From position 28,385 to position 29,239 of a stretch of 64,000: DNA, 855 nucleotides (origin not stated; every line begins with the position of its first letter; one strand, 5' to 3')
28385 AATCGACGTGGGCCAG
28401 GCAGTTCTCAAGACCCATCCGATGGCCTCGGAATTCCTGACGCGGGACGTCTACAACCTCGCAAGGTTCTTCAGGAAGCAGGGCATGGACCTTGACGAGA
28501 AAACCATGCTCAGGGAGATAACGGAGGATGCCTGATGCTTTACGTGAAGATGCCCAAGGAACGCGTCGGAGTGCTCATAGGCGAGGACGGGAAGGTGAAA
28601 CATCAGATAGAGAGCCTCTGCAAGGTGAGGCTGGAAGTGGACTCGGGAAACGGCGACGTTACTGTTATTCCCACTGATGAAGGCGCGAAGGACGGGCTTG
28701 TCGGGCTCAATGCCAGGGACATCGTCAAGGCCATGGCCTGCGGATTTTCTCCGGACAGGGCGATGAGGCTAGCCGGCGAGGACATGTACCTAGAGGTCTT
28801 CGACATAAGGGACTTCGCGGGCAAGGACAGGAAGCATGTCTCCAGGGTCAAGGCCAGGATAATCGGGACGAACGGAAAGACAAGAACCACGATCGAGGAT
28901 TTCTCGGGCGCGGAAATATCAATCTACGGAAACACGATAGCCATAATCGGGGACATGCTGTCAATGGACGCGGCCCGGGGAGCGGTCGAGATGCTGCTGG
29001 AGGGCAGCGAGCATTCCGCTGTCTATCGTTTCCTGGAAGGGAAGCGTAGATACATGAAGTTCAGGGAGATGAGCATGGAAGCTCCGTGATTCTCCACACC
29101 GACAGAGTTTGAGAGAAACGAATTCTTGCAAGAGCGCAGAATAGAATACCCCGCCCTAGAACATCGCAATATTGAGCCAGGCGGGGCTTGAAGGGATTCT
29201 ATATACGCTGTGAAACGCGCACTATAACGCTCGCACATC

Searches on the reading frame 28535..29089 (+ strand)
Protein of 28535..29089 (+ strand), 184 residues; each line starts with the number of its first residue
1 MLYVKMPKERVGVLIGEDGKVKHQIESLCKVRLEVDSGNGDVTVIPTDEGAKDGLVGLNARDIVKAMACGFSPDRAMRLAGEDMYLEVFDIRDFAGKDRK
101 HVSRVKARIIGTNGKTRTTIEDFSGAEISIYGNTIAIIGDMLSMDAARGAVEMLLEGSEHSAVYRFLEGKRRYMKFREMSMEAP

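Call 65: search_protein_families(library=pfam, proteins=[window:28535-29089:+], max_evalue=0.001)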
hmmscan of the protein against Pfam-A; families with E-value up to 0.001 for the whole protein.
window:28535-29089:+ (184 aa): 3 families
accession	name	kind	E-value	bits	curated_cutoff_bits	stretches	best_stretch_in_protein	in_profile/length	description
PF22891.2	KH_PNO1_2nd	-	2.6e-12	47.1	27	1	85-167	1-83/90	Eukaryotic type KH-domain (KH-domain type I) (327.11.2)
PF00013.35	KH_1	-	5.1e-10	39.4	21.5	1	4-40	4-41/66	KH domain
PF21800.4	KH_KRR1_2nd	-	1.3e-08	35.2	27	1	86-155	3-71/91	KRR1 small subunit processome component, second KH domain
